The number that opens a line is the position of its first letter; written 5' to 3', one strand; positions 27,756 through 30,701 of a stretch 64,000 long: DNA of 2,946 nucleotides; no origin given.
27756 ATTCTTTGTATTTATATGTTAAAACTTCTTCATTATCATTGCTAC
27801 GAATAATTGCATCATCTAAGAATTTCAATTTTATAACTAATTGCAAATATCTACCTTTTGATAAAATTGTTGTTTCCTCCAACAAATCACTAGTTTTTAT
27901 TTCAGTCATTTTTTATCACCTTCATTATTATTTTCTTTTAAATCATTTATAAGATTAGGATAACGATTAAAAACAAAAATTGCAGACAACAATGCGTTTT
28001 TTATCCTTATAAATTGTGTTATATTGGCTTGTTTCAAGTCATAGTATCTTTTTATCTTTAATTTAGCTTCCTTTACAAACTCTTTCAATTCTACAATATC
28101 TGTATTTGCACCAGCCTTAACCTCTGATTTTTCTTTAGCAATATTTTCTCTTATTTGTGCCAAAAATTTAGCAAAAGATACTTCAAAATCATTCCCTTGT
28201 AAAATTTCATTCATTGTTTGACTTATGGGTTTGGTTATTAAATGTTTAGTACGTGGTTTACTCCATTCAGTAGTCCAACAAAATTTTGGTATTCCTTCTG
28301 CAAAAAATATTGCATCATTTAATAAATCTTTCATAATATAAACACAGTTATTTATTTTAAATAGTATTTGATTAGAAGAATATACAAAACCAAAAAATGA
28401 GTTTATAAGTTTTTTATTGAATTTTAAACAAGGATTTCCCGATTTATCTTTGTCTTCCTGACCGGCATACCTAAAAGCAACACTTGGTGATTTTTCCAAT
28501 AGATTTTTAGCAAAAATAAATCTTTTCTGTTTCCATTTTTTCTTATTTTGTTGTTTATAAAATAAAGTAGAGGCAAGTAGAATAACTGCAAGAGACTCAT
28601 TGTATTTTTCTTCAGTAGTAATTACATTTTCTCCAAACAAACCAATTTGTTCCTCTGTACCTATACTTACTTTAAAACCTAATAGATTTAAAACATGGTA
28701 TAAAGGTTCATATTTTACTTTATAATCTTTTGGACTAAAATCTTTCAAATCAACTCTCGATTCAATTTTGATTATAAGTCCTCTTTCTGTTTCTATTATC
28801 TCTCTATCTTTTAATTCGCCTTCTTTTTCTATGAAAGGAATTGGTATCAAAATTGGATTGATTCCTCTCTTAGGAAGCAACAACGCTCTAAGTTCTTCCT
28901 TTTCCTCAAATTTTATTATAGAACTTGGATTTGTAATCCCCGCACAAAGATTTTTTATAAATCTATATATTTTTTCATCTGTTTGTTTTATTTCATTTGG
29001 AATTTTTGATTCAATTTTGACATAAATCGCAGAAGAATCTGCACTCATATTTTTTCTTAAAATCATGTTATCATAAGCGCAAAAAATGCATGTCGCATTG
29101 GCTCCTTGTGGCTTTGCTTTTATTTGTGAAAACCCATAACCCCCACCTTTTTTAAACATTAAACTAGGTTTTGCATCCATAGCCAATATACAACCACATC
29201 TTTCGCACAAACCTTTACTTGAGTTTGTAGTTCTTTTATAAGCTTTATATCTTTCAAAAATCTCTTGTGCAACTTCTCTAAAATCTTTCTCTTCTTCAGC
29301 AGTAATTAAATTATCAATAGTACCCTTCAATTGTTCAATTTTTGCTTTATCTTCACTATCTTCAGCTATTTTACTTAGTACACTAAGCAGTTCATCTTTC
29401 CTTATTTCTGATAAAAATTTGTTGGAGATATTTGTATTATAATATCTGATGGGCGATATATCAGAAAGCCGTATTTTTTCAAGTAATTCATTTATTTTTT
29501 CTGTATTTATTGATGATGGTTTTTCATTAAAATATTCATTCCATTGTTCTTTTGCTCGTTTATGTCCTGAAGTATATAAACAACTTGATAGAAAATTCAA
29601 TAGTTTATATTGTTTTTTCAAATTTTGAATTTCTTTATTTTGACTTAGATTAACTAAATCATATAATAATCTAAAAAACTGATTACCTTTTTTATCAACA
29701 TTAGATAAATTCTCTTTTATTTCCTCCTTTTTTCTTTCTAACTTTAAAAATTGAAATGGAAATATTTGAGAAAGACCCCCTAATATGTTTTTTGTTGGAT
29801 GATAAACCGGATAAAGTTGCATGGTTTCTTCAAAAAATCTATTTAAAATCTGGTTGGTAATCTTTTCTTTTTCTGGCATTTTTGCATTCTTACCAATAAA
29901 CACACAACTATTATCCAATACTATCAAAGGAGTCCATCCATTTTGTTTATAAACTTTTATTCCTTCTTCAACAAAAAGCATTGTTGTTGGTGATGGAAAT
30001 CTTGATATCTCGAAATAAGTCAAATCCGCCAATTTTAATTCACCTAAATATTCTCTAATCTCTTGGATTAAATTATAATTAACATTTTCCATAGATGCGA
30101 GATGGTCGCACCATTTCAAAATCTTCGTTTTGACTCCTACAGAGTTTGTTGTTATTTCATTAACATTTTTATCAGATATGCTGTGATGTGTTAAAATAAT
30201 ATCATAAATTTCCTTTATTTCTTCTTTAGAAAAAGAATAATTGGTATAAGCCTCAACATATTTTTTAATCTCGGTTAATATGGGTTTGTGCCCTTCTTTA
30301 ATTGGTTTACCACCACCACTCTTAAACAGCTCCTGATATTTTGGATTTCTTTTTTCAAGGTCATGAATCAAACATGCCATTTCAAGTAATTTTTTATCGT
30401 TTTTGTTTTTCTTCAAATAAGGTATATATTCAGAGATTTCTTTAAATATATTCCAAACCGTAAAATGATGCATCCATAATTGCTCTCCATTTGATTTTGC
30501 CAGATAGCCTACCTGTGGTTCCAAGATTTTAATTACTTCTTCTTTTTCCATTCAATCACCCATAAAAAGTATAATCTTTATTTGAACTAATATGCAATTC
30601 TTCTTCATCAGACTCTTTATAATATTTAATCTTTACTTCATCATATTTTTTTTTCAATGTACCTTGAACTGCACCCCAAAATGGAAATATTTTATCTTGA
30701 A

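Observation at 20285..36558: Type I-D-like CRISPR-Cas locus with split adaptation module, compact effector proteins and seven embedded non-cas genes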

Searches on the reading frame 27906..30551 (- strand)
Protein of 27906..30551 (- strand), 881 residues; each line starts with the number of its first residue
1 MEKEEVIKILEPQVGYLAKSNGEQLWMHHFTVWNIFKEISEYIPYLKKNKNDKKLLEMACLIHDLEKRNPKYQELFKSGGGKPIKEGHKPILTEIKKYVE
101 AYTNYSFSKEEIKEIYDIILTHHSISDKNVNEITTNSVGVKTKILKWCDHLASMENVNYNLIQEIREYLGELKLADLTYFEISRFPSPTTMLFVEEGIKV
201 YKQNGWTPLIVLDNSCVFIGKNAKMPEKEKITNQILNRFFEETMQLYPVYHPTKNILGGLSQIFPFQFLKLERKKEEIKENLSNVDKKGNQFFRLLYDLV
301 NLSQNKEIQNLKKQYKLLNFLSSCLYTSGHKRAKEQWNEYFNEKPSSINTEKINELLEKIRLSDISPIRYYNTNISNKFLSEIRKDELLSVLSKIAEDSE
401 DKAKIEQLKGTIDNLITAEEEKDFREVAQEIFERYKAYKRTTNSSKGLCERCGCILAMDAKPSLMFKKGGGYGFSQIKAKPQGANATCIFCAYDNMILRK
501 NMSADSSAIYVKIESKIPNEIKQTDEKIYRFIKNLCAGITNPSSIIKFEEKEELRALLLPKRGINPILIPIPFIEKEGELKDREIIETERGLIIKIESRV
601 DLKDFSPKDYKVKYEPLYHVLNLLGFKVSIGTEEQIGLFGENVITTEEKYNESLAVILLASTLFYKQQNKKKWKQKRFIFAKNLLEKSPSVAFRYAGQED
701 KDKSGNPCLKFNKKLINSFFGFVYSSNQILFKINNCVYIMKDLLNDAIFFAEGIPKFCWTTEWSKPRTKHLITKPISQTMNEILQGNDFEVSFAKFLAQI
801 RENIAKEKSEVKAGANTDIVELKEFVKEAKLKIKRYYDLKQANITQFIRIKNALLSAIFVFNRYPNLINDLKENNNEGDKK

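Call 4: search_protein_families(library=pfam, proteins=[window:27906-30551:-], max_evalue=0.01)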
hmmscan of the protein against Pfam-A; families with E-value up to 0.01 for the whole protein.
window:27906-30551:- (881 aa): 1 family
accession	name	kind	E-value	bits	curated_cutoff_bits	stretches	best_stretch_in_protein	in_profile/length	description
PF01966.28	HD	-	3.5e-05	24.5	22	1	27-152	3-114/116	HD domain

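Call 6: search_protein_families(library=ncbifam, proteins=[window:27906-30551:-], max_evalue=0.01)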
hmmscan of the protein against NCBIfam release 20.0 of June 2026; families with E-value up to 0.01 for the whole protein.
window:27906-30551:- (881 aa): 1 family
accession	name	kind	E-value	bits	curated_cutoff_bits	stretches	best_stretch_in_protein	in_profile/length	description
TIGR01596.1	cas3_HD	equivalog_domain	5.5e-08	33.1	43.45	1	28-149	4-125/178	CRISPR-associated endonuclease Cas3''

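Call 7: search_protein_families(library=padloc, proteins=[window:27906-30551:-], max_evalue=0.01)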
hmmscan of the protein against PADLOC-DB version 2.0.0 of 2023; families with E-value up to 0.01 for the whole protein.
window:27906-30551:- (881 aa): 3 families
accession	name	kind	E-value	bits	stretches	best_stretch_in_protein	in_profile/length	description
PDLC00940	Cas3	-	1.4e-08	33.1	1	28-149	4-125/178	CRISPR-associated endonuclease Cas3-HD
PDLC01254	Cas3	-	2.8e-07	28.9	1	19-129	3-90/164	CAS-I; effector_G3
PDLC01767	Cas3e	-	0.0013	15.3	1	15-150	24-134/680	-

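Call 10: find_homologous_proteins(query=window:27906-30551:-, max_evalue=0.001)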
Query window:27906-30551:- (881 aa): 34 proteins with E <= 0.001 among 8000 candidates.
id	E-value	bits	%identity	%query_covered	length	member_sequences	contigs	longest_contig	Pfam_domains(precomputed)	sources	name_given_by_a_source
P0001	0.0e+0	1969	100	100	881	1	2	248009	-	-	-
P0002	0.0e+0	1090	58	98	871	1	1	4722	-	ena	-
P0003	1.1e-243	830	50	98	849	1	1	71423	-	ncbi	-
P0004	5.3e-238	811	49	98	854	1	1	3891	-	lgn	-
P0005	8.6e-238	810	48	98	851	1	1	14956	-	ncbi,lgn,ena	-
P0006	1.2e-237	810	47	99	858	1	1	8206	-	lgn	-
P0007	3.5e-237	808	47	98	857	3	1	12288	-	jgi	-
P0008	1.1e-236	806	47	99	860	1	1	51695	PF01966.29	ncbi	ncbi:MAG: HD domain-containing protein [Acidobacteriota bacterium]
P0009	1.5e-236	806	48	98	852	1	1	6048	-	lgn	-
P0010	4.5e-236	804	47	99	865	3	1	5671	-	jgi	-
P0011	4.9e-232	791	47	98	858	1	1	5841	-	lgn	-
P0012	1.9e-231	789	47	98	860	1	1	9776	-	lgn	-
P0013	2.3e-229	782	46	99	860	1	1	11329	PF01966.29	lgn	-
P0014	5.6e-228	778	46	98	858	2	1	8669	-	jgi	-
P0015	2.8e-203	696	43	98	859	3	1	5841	-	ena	-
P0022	5.5e-165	569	37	98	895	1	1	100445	-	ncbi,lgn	-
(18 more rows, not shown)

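Call 12: search_solved_structures(query=A1, max_evalue=10, show_alignments=2)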
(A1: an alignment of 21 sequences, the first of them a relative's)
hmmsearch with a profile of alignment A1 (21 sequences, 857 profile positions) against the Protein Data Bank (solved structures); distinct sequences matched with E-value up to 10: 39.
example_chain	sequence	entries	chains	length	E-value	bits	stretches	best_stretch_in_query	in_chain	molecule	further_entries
7sba_I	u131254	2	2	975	0.014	16.8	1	143-241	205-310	Cas10d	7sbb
5k9r_A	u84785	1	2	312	0.71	11.2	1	26-120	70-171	cAMP and cAMP-inhibited cGMP 3',5'-cyclic phosphodiesterase 10A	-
5ede_B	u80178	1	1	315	0.73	11.1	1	26-120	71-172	cAMP and cAMP-inhibited cGMP 3',5'-cyclic phosphodiesterase 10A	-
5edg_A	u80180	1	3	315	0.73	11.1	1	26-120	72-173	cAMP and cAMP-inhibited cGMP 3',5'-cyclic phosphodiesterase 10A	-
5edh_A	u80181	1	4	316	0.73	11.1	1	26-120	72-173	cAMP and cAMP-inhibited cGMP 3',5'-cyclic phosphodiesterase 10A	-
5ede_A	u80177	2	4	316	0.73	11.1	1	26-120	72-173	cAMP and cAMP-inhibited cGMP 3',5'-cyclic phosphodiesterase 10A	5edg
5i2r_A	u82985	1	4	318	0.74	11.1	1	26-120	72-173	cAMP and cAMP-inhibited cGMP 3',5'-cyclic phosphodiesterase 10A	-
4heu_A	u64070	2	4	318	0.74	11.1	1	26-120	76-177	cAMP and cAMP-inhibited cGMP 3',5'-cyclic phosphodiesterase 10A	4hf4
5edi_A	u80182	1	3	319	0.75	11.1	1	26-120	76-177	cAMP and cAMP-inhibited cGMP 3',5'-cyclic phosphodiesterase 10A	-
5edi_B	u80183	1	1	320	0.75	11.1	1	26-120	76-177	cAMP and cAMP-inhibited cGMP 3',5'-cyclic phosphodiesterase 10A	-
4yqh_A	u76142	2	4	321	0.76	11.1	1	26-120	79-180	cAMP and cAMP-inhibited cGMP 3',5'-cyclic phosphodiesterase 10A | Isoform PDE10A2 of cAMP and cAMP-inhibited cGMP 3',5'-cyclic phosphodiesterase 10A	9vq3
6kze_A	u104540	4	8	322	0.76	11.1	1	26-120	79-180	cAMP and cAMP-inhibited cGMP 3',5'-cyclic phosphodiesterase 10A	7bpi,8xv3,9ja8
6ko0_A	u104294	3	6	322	0.76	11.1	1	26-120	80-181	cAMP and cAMP-inhibited cGMP 3',5'-cyclic phosphodiesterase 10A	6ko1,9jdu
4ys7_A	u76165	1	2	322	0.76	11.1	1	26-120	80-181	cAMP and cAMP-inhibited cGMP 3',5'-cyclic phosphodiesterase 10A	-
5znl_A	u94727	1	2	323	0.76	11.1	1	26-120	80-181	cAMP and cAMP-inhibited cGMP 3',5'-cyclic phosphodiesterase 10A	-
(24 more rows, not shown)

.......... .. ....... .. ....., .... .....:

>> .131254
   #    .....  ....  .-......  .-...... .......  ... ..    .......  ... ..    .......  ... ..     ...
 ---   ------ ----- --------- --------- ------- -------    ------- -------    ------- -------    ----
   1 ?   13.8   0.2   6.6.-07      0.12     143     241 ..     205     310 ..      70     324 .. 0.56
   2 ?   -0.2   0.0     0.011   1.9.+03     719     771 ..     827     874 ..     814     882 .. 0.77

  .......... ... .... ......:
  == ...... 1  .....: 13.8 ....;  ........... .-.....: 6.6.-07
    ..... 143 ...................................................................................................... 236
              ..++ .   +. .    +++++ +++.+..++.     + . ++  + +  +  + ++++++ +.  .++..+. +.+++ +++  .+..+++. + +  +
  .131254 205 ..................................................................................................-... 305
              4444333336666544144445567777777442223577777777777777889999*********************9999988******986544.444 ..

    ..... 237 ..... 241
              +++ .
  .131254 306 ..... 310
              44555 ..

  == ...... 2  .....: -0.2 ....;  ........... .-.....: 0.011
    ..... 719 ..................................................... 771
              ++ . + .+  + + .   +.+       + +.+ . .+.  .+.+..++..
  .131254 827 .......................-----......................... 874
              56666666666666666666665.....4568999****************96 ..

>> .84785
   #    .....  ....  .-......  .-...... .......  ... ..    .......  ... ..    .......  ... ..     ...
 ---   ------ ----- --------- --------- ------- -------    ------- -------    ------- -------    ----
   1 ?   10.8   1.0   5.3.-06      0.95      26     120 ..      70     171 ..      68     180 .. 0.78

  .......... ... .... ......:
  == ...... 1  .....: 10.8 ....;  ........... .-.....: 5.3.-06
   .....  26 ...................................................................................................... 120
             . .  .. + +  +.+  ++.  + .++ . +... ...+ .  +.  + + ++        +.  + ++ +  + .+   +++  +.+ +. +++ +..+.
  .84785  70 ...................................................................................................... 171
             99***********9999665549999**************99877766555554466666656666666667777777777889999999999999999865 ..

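Call 18: find_encoding_contigs(protein=P0003, flank=10000, max_places=3)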
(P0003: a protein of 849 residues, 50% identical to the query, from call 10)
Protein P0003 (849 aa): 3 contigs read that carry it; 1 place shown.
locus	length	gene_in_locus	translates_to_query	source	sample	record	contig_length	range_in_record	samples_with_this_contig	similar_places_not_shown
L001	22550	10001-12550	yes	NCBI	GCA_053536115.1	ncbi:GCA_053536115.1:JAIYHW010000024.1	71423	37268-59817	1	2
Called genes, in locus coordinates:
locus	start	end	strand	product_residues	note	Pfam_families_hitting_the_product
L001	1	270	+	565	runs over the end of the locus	PF13714:PEP_mutase, PF12804:NTP_transf_3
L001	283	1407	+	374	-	PF02776:TPP_enzyme_N, PF02775:TPP_enzyme_C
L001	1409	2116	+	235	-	PF00483:NTP_transferase, PF12804:NTP_transf_3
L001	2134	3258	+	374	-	PF00155:Aminotran_1_2 (weak), PF00266:Aminotran_5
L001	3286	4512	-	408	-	PF13439:Glyco_transf_4, PF00534:Glycos_transf_1, PF13692:Glyco_trans_1_4, PF13524:Glyco_trans_1_2 (weak)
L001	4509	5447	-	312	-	PF01073:3Beta_HSD, PF01370:Epimerase, PF02719:Polysacc_synt_2, PF04321:RmlD_sub_bind, PF16363:GDP_Man_Dehyd, PF07993:NAD_binding_4 (weak)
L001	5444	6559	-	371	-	PF13439:Glyco_transf_4, PF13477:Glyco_trans_4_2 (weak), PF13579:Glyco_trans_4_4, PF20706:GT4-conflict, PF00534:Glycos_transf_1, PF13692:Glyco_trans_1_4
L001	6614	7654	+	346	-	PF00155:Aminotran_1_2, PF04864:Alliinase_C (weak)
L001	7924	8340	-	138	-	PF01022:HTH_5 (weak)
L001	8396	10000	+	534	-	PF04851:ResIII (weak), PF00270:DEAD (faint), PF00271:Helicase_C (faint), PF22590:Cas3-like_C_2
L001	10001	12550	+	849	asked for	-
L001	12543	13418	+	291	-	PF18320:Csc2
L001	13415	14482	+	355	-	PF26241:Cas_Csc1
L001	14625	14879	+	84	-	-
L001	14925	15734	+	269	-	PF01047:MarR (weak), PF01978:TrmB (weak), PF02002:TFIIE_alpha (faint), PF12802:MarR_2 (faint), PF24034:DUF7343 (weak), PF01909:NTP_transf_2, PF18765:Polbeta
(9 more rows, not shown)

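Call 19: find_encoding_contigs(protein=P0008, flank=10000, max_places=3)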
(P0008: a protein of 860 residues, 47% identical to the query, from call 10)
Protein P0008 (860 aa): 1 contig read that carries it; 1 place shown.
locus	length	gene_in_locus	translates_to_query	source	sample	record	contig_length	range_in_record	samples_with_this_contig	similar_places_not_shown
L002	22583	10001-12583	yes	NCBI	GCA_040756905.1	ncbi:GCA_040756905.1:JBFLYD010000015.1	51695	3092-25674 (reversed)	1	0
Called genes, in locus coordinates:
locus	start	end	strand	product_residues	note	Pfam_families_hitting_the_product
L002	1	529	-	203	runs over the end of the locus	PF00111:Fer2 (weak), PF01799:Fer2_2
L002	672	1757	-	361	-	PF02625:XdhC_CoxI, PF13478:XdhC_C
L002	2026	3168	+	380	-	PF07396:Porin_O_P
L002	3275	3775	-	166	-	PF03205:MobB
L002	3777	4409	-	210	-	PF12804:NTP_transf_3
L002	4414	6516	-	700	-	PF16983:MFS_MOT1, PF04055:Radical_SAM, PF13353:Fer4_12 (weak), PF06463:Mob_synth_C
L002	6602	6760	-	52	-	-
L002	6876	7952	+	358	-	PF02732:ERCC4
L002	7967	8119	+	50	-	PF05168:HEPN (weak)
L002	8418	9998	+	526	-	PF04851:ResIII (weak), PF00270:DEAD (weak), PF22590:Cas3-like_C_2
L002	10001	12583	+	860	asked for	PF01966:HD (weak)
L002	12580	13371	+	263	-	PF18320:Csc2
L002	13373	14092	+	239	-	PF26241:Cas_Csc1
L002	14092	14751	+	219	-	PF17955:Cas6b_N, PF17262:Cas6b_C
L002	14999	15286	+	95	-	PF18765:Polbeta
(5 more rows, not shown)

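Call 20: find_encoding_contigs(protein=P0001, flank=10000, max_places=3)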
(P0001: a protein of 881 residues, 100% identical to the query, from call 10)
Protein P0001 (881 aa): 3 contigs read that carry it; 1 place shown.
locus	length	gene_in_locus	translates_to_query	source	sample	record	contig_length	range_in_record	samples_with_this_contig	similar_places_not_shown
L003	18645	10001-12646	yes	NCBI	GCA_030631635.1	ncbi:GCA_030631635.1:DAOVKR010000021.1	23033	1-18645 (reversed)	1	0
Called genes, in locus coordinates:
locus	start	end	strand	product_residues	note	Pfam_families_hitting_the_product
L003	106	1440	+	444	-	-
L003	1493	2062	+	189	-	-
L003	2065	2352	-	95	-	PF02001:DUF134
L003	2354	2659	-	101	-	PF02579:Nitro_FeMo-Co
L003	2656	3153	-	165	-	PF03773:ArsP_1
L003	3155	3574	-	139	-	PF03773:ArsP_1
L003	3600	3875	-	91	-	-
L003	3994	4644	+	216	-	PF17955:Cas6b_N, PF17262:Cas6b_C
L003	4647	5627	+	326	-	PF01867:Cas_Cas1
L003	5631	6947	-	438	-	PF13173:AAA_14, PF13635:DUF4143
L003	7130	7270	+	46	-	-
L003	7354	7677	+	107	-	-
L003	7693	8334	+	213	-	PF25948:DUF7986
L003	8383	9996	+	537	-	PF00270:DEAD, PF04851:ResIII, PF22590:Cas3-like_C_2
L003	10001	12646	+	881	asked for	-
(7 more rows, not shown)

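Call 21: find_encoding_contigs(protein=P0022, flank=10000, max_places=3)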
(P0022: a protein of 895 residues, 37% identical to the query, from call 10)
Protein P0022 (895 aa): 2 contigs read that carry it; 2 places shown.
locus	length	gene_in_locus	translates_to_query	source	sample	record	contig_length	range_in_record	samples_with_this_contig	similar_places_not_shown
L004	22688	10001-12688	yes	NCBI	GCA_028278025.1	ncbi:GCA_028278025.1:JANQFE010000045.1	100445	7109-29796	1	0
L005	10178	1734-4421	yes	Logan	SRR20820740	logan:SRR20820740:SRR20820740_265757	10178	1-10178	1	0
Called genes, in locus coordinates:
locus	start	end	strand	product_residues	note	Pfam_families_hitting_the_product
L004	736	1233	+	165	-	PF01288:HPPK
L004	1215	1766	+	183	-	PF01227:GTP_cyclohydroI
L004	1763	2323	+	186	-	PF00117:GATase, PF07722:Peptidase_C26 (weak)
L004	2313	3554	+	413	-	PF04715:, PF00425:Chorismate_bind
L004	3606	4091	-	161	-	-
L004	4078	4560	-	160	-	-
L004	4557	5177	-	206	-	PF04542:Sigma70_r2, PF08281:Sigma70_r4_2, PF04545:Sigma70_r4, PF22233:PhyR_sigma-like (weak)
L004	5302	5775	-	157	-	-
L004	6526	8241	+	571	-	PF00270:DEAD (weak), PF22590:Cas3-like_C_2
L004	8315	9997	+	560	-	PF01637:ATPase_2, PF13191:AAA_16 (weak), PF13173:AAA_14 (faint), PF13401:AAA_22 (weak)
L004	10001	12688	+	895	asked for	-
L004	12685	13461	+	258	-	PF18320:Csc2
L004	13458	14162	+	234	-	PF26241:Cas_Csc1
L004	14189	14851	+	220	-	PF17955:Cas6b_N, PF17262:Cas6b_C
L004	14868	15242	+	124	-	PF13366:PDDEXK_3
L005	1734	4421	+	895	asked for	-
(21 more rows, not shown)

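Call 22: find_related_loci(query=A1, collection=genome_contigs, flank=10000)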
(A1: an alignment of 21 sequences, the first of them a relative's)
Query A1 (881 aa) in genome_contigs; peptide patterns used: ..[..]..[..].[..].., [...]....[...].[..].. (x = any residue, [..] = any of these).
24 stretches matched a pattern; 10 encode a relative of the query (tblastn E <= 1e-3); 9 distinct loci.
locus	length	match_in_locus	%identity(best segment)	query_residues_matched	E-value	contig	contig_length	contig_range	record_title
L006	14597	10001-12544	48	1-867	0e+0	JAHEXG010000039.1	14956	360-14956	MAG: Candidatus Altiarchaeales archaeon isolate nzgw1 NODE_3883_length_14957_cov_3.223308, whole genome shotgun sequence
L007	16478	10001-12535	45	1-867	0e+0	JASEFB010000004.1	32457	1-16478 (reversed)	MAG: archaeon isolate Yes46-13 NODE_4_length_32457_cov_59.182264, whole genome shotgun sequence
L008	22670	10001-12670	37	1-867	2e-173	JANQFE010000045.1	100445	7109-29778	MAG: Thermodesulfobacteriota bacterium isolate PL23a_bin.71 k99_6001675, whole genome shotgun sequence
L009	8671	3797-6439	38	1-867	5e-168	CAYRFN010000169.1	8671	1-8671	MAG TPA_asm: uncultured Desulfobacteraceae bacterium isolate SRP323688_co1_105 genome assembly, contig: NODE_11877_lengt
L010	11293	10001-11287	56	1-429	5e-157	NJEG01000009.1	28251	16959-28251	MAG: Candidatus Altiarchaeales archaeon ex4484_2 ex4484_2_scaffold_227_length_28251__count_7256, whole genome shotgun se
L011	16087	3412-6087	35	1-867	1e-147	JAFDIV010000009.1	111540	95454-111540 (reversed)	MAG: Deltaproteobacteria bacterium isolate Meg22_1618_Bin_54 Meg22_1618_Bin_54_scaffold_90, whole genome shotgun sequenc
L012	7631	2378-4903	36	1-868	8e-144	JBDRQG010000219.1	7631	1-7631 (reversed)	MAG: bacterium isolate MEGAHIT-group-2.34 k141_435376, whole genome shotgun sequence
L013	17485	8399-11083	39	1-874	2e-172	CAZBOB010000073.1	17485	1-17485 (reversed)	MAG TPA_asm: uncultured Desulfobacteraceae bacterium isolate binchicken_co34_357 genome assembly, contig: NODE_5264_leng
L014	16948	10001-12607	29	4-867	3e-104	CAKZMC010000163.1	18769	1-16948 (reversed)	MAG TPA_asm: uncultured actinobacterium isolate SRR5214706_bin.23_CONCOCT_v1.1_MAG genome assembly, contig: ERZ1744544.1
